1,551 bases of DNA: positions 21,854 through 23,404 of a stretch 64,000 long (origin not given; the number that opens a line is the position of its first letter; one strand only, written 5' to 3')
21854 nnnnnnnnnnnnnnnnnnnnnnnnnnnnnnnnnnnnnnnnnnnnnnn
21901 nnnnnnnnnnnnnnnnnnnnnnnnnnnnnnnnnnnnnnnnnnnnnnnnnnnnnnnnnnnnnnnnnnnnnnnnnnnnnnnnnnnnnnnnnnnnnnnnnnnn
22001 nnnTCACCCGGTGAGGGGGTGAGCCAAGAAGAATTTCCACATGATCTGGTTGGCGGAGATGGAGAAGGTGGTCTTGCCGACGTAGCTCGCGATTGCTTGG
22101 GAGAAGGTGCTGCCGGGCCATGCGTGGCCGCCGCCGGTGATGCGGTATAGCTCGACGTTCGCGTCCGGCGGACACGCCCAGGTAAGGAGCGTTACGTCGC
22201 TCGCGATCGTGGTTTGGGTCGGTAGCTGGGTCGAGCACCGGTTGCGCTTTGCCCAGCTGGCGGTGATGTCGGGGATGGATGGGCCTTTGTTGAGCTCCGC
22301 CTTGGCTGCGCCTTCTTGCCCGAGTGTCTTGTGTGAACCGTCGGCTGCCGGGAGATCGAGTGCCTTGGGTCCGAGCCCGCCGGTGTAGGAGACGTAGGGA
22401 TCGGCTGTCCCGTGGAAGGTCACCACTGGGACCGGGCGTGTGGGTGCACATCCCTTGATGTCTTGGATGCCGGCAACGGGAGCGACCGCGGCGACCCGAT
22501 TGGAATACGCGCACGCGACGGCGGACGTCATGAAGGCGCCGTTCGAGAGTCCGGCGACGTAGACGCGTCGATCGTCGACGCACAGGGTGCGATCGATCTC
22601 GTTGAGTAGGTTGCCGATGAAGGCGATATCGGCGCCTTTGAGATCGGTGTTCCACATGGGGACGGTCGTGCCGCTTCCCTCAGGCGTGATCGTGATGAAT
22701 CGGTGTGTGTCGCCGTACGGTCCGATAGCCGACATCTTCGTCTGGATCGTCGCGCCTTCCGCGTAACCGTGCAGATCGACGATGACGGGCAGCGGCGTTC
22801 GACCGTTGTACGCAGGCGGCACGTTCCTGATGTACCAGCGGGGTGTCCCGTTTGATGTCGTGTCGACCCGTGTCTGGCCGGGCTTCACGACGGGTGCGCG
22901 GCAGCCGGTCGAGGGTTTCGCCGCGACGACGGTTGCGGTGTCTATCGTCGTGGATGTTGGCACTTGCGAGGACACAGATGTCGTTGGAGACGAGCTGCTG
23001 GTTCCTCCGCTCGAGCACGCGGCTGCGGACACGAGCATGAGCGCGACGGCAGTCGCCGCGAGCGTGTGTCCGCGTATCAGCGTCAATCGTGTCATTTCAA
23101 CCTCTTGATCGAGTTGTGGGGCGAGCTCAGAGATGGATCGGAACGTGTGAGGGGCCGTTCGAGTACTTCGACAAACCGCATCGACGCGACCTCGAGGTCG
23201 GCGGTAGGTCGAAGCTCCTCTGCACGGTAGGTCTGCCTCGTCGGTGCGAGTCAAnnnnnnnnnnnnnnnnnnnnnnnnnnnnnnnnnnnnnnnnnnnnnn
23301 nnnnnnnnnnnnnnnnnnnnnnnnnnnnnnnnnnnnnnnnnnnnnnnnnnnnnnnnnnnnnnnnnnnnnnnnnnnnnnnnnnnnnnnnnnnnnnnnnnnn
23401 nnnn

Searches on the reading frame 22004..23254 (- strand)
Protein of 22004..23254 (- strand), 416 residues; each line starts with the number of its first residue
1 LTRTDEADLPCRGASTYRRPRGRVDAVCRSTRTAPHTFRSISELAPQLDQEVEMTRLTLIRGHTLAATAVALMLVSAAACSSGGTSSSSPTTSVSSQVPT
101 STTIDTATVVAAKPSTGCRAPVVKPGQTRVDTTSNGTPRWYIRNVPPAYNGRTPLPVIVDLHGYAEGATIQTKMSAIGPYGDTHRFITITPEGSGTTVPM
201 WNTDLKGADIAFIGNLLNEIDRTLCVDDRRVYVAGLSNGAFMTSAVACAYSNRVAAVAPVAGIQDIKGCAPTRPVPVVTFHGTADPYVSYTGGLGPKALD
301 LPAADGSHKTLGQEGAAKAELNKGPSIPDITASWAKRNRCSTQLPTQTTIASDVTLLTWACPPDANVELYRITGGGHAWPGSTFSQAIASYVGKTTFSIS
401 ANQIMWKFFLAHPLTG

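Call 54: search_protein_families(library=pfam, proteins=[window:22004-23254:-], max_evalue=0.01)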
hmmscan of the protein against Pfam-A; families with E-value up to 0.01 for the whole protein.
window:22004-23254:- (416 aa): 2 families
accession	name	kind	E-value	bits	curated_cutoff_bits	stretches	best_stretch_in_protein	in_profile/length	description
PF10503.15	Esterase_PHB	-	0.00078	19.2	23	1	154-263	15-131/219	Esterase PHB depolymerase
PF00326.27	Peptidase_S9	-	0.0062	16.5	22.6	0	222-267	58-102/213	Prolyl oligopeptidase family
